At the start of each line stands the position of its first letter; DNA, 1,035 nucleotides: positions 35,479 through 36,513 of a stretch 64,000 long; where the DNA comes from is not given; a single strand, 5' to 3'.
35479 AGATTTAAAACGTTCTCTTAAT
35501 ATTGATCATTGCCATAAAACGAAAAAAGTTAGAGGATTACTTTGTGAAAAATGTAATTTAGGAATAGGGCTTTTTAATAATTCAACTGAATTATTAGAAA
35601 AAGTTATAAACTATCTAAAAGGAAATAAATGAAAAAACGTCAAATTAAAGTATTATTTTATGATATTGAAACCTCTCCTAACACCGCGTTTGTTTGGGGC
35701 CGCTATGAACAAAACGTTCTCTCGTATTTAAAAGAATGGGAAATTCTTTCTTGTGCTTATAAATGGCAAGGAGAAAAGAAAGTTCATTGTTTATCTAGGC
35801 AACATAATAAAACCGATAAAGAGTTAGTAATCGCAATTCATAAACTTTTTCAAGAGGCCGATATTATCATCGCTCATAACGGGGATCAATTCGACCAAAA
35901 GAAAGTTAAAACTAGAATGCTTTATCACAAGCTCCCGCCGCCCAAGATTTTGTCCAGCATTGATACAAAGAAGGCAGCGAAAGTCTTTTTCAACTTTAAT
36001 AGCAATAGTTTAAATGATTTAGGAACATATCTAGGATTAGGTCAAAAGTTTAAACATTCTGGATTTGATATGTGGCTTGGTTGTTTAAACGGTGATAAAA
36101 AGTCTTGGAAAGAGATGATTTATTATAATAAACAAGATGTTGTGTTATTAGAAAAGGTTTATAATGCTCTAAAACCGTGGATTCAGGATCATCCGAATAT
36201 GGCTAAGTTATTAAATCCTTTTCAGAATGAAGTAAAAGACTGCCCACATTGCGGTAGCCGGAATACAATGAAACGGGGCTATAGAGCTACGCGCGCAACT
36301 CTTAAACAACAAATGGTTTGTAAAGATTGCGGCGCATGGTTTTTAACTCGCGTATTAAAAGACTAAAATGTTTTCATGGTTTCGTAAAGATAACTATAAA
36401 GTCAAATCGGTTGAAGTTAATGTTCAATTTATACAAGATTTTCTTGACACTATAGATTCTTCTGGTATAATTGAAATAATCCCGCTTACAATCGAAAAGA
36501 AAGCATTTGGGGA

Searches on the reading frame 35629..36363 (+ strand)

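Call 53: search_protein_families(library=pfam, proteins=[window:35629-36363:+], max_evalue=0.001)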
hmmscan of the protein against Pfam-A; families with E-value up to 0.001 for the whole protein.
window:35629-36363:+ (245 aa): 3 families
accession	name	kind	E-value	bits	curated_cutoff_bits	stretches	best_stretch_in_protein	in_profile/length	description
PF13482.12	RNase_H_2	-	3e-10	40.7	22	1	41-181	20-164/165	RNase_H superfamily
PF14354.12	Lar_restr_allev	-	7.1e-07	29.8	28.6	1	201-238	2-37/58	Restriction alleviation protein Lar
PF23451.1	Zn_ribbon_PaaD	-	0.0003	20.8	27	1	201-235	13-46/53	PaaD zinc beta ribbon domain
